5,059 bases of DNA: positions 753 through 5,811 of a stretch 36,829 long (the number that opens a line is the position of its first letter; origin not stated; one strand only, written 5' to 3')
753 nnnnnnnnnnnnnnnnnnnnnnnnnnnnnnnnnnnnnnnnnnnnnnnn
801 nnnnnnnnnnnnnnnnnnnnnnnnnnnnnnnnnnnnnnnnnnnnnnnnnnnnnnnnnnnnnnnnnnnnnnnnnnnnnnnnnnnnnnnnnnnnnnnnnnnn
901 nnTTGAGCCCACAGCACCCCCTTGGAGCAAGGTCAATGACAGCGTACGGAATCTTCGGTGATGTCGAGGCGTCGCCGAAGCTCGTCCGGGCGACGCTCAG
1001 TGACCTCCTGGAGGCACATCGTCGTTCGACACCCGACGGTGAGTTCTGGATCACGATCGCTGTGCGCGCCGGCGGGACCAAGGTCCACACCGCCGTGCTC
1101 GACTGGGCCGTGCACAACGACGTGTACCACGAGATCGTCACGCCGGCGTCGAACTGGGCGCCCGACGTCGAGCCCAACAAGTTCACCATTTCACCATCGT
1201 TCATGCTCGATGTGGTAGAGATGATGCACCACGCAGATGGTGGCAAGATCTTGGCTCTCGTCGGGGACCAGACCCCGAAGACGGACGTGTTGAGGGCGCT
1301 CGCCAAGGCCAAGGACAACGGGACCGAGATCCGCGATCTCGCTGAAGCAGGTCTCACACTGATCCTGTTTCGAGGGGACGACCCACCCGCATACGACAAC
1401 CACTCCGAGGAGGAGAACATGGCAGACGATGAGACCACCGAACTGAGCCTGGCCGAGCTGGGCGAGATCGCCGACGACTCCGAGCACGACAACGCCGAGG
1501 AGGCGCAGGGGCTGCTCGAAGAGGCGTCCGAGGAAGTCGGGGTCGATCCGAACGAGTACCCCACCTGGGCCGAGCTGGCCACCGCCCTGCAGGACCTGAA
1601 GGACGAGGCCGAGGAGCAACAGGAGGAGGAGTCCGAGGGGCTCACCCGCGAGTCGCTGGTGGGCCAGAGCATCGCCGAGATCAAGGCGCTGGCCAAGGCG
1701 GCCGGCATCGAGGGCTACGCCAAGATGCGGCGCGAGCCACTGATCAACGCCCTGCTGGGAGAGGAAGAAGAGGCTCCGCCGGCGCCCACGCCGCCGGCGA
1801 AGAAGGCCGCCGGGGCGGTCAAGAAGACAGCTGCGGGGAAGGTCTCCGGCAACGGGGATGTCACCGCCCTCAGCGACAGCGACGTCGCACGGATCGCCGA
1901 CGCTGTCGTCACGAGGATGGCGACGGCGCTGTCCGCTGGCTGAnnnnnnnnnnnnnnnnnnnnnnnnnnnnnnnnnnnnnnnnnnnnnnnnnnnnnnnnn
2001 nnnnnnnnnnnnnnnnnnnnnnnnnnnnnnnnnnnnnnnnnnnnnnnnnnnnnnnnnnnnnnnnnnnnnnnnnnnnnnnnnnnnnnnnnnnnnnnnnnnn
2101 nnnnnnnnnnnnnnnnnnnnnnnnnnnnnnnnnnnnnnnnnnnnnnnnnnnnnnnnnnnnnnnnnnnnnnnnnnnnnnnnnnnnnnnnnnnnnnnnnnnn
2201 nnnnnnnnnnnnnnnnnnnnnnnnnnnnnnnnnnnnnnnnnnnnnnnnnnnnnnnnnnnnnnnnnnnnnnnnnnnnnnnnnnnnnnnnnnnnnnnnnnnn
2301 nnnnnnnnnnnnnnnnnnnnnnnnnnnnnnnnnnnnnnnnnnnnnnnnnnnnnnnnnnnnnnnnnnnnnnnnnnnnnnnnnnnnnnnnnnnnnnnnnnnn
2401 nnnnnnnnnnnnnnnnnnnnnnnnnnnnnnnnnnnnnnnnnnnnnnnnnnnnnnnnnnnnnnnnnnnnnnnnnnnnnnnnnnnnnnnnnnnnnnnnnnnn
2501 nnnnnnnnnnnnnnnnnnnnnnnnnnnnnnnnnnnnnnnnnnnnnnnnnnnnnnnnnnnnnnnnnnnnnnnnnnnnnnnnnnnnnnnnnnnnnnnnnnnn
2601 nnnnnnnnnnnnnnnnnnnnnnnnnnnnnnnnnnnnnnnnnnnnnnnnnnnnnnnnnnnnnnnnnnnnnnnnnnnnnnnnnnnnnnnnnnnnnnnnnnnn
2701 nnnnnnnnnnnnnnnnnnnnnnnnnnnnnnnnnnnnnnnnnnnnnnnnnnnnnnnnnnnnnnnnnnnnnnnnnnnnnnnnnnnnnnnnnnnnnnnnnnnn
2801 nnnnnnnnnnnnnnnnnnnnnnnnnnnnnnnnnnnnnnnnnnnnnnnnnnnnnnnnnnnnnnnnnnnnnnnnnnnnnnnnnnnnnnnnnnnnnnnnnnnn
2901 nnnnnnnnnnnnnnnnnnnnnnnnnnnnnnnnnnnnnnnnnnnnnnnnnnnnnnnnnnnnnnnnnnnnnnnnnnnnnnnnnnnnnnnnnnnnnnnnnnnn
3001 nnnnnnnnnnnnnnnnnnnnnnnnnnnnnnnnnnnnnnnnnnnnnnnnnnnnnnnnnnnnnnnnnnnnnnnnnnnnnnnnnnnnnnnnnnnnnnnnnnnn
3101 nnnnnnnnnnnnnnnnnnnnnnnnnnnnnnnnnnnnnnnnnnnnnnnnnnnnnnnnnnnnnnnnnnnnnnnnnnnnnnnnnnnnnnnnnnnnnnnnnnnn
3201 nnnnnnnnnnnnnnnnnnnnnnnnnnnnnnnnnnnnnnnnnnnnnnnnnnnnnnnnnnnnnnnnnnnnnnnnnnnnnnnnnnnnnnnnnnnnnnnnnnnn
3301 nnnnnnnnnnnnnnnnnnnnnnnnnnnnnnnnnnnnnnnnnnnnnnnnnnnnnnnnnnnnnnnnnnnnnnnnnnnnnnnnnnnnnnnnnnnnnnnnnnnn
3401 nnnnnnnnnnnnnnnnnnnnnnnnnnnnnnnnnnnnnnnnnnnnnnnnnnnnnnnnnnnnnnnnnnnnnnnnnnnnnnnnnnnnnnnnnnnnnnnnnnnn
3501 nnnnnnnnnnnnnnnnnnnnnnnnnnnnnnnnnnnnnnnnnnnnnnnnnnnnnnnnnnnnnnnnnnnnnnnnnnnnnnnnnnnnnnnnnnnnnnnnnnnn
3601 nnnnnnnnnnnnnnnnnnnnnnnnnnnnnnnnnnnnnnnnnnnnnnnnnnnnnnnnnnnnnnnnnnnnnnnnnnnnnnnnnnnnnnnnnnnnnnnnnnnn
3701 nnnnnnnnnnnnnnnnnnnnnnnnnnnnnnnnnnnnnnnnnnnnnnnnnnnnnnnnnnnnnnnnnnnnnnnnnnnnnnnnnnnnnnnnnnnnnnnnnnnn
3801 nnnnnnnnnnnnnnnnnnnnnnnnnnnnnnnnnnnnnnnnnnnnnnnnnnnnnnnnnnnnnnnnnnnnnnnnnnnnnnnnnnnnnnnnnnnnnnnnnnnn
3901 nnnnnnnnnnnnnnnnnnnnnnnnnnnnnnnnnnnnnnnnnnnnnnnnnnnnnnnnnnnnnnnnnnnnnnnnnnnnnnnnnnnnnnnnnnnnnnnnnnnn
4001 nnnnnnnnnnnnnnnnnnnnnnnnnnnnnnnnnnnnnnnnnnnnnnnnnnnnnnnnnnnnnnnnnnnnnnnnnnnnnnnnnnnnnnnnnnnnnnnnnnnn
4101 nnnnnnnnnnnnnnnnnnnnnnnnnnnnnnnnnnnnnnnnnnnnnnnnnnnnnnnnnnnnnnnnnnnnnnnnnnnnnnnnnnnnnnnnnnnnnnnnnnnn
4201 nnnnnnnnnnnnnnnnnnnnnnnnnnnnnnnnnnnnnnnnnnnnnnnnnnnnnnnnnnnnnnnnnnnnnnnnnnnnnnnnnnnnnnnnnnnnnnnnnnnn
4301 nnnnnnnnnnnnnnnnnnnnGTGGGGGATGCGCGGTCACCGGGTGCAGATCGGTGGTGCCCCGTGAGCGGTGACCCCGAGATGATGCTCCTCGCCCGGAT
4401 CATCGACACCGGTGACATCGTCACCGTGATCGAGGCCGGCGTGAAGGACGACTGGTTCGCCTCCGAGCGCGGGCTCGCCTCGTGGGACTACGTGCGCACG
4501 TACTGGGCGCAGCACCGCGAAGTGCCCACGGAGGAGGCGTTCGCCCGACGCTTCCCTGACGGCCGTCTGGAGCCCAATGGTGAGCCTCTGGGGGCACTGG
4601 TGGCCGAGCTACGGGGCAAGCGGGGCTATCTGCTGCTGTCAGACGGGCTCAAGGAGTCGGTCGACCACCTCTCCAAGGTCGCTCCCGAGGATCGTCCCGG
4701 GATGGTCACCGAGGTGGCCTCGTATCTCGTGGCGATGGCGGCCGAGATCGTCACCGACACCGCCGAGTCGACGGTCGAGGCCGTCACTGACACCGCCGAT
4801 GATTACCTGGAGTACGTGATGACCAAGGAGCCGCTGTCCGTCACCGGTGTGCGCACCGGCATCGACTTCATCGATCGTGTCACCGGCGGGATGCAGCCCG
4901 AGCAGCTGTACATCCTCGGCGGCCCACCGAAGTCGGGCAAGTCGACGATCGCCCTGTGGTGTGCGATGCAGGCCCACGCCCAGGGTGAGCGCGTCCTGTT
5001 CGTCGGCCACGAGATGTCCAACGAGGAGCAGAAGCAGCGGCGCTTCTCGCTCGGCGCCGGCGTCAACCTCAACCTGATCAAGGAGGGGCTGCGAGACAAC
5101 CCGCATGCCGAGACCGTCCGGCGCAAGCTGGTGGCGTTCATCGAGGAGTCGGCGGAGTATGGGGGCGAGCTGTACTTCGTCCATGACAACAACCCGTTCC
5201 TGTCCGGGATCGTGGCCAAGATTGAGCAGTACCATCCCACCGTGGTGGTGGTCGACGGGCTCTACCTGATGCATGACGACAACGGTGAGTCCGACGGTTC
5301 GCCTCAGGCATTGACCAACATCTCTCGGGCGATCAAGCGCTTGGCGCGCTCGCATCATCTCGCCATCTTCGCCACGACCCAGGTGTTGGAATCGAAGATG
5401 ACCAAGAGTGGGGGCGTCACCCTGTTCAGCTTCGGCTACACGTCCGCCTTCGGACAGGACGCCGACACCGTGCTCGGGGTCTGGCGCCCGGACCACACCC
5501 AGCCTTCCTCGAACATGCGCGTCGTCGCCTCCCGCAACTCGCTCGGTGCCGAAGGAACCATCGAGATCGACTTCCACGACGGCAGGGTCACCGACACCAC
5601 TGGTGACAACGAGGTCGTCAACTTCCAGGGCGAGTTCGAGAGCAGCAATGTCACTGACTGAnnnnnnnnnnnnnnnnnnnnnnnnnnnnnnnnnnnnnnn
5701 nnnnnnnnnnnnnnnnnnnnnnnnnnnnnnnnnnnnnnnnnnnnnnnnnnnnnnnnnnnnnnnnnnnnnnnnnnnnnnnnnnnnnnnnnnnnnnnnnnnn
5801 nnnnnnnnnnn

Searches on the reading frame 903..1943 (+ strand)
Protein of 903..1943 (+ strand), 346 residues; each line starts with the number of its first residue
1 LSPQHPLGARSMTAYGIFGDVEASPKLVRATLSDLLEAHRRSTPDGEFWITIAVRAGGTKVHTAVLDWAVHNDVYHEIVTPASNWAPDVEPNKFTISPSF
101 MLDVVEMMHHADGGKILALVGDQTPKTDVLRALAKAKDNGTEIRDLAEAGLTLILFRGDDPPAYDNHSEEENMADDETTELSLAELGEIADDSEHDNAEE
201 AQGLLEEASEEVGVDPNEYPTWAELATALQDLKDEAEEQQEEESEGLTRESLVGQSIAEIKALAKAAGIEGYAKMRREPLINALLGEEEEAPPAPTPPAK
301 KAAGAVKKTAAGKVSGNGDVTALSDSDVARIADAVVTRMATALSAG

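Call 15: search_protein_families(library=phrogs, proteins=[window:903-1943:+], max_evalue=0.001)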
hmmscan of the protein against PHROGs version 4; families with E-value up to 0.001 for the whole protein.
window:903-1943:+ (346 aa): 3 families
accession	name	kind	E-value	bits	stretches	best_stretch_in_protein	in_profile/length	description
phrog_2724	-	unknown function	1.1e-05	26.8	1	237-285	32-79/83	-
phrog_2250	-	unknown function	2.7e-05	25.2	1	232-290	109-166/168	-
phrog_3281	-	DNA, RNA and nucleotide metabolism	0.00089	20.6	0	216-289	32-105/107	endonuclease VII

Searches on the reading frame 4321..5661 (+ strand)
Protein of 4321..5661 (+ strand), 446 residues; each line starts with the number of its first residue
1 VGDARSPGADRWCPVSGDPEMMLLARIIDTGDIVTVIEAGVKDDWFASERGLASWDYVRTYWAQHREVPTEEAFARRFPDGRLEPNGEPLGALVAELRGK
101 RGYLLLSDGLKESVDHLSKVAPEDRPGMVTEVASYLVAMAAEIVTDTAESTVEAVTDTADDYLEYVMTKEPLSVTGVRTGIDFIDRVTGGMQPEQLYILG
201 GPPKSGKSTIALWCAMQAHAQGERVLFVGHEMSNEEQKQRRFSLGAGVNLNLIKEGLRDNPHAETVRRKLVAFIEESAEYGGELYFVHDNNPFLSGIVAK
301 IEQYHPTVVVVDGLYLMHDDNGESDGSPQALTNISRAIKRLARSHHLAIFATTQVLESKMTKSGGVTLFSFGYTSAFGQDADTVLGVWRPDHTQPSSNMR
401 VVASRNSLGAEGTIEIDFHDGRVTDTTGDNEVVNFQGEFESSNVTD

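Call 15: search_protein_families(library=phrogs, proteins=[window:4321-5661:+], max_evalue=0.001)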
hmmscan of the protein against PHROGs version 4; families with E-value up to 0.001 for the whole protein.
window:4321-5661:+ (446 aa): 8 families
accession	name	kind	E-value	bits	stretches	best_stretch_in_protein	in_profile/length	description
phrog_19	-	DNA, RNA and nucleotide metabolism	8.4e-48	164.6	1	20-434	164-588/621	DnaB-like replicative helicase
phrog_239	-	DNA, RNA and nucleotide metabolism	7.4e-22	79.1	1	156-431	322-604/801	DNA primase/helicase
phrog_243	-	DNA, RNA and nucleotide metabolism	6.6e-21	75.5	1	181-406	22-241/273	DnaB-like replicative helicase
phrog_97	-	other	1.8e-06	28.5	1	172-318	45-177/506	UvsX-like recombinase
phrog_26214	-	unknown function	1e-05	25.3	0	174-245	34-105/420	-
phrog_11530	-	unknown function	2.1e-05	25.5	1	301-426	28-156/184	-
phrog_8337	-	DNA, RNA and nucleotide metabolism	0.00055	20.4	1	173-239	46-115/273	DNA repair protein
phrog_23150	-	unknown function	0.00097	19.7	0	175-214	175-214/217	-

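Call 64: find_homologous_proteins(query=window:4321-5661:+, max_evalue=1e-30)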
Query window:4321-5661:+ (446 aa): 50 proteins with E <= 1e-30 among 8000 candidates.
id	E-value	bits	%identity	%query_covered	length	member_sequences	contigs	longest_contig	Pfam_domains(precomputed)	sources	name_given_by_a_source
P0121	7.8e-288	972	100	97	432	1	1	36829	PF06745.20,PF03796.22,PF13481.13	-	-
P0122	7.8e-238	808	80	100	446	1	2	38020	PF06745.20,PF03796.22,PF13481.13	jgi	jgi:replicative DNA helicase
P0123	2.8e-229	780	80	97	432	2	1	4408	PF06745.20,PF03796.22,PF13481.13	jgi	jgi:replicative DNA helicase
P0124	2.8e-228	776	81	94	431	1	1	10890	PF06745.20,PF03796.22,PF13481.13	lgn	-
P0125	3.1e-228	776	81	94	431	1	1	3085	PF06745.20,PF03796.22,PF13481.13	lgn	-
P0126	6.4e-225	765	80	96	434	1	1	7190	PF06745.20,PF03796.22,PF13481.13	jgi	jgi:replicative DNA helicase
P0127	2.0e-223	760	79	96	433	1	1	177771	PF06745.20,PF03796.22,PF13481.13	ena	-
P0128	1.8e-221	754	77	96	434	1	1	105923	PF06745.20,PF03796.22,PF13481.13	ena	-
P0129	1.4e-219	748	77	94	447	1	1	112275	PF06745.20,PF03796.22,PF13481.13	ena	-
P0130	6.4e-219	745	77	94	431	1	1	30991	PF06745.20,PF03796.22,PF13481.13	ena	-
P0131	1.3e-217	741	76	97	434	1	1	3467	PF06745.20,PF03796.22,PF13481.13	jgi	jgi:replicative DNA helicase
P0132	9.0e-217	738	77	94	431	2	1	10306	PF06745.20,PF03796.22,PF13481.13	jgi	jgi:replicative DNA helicase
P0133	3.4e-216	736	78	92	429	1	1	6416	PF06745.20,PF03796.22,PF13481.13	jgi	-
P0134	5.2e-214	729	77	94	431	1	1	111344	PF06745.20,PF03796.22,PF13481.13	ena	-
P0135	1.7e-212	724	76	94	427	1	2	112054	PF06745.20,PF03796.22,PF13481.13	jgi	jgi:KaiC/GvpD/RAD55 family RecA-like ATPase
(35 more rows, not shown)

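Call 65: find_encoding_contigs(protein=P0127, flank=10000, max_places=2)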
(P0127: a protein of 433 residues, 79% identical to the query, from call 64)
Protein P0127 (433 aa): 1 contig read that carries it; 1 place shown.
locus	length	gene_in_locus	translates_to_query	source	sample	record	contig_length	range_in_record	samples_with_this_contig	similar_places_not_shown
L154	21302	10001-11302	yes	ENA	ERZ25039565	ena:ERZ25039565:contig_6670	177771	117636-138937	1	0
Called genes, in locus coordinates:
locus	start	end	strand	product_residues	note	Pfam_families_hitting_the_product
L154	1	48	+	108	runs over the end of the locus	-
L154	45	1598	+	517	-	-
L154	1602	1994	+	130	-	PF04965:GPW_gp25 (weak)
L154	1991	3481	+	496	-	-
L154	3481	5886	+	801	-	PF09684:Tail_P2_I (weak)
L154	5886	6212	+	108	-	PF12120:Arr-ms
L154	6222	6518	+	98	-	-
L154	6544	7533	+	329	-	PF07498:Rho_N (weak)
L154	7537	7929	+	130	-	-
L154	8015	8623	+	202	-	-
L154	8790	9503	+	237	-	-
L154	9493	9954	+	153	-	-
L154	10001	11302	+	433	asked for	PF03796:DnaB_C, PF06745:ATPase (weak), PF13481:AAA_25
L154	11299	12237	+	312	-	PF01751:Toprim (weak), PF13155:Toprim_2, PF13662:Toprim_4 (weak)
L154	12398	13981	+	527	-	PF00176:SNF2-rel_dom, PF04851:ResIII, PF00271:Helicase_C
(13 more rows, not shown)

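Call 66: find_encoding_contigs(protein=P0122, flank=10000, max_places=2)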
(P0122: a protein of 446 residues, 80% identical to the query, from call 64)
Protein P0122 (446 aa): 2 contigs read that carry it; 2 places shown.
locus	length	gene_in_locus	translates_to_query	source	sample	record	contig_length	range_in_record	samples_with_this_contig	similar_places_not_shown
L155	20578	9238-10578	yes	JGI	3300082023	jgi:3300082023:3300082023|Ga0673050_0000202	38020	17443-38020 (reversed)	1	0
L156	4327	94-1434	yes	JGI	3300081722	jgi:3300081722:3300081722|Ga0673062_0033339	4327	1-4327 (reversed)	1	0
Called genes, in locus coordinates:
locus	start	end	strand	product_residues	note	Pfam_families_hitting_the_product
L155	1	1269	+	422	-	?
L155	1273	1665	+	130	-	-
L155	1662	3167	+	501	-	-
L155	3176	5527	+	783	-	PF09684:Tail_P2_I (weak)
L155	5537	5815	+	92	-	-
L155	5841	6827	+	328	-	PF07498:Rho_N (weak)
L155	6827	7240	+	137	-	-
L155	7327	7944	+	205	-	-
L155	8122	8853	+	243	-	-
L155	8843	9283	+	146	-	-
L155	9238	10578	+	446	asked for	PF03796:DnaB_C, PF06745:ATPase (weak), PF13481:AAA_25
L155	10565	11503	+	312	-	PF01751:Toprim (weak), PF13155:Toprim_2, PF13662:Toprim_4 (weak)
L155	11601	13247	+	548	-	PF00176:SNF2-rel_dom, PF04851:ResIII, PF00271:Helicase_C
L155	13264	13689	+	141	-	-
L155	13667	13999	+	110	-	-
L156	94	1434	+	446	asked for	PF03796:DnaB_C, PF06745:ATPase (weak), PF13481:AAA_25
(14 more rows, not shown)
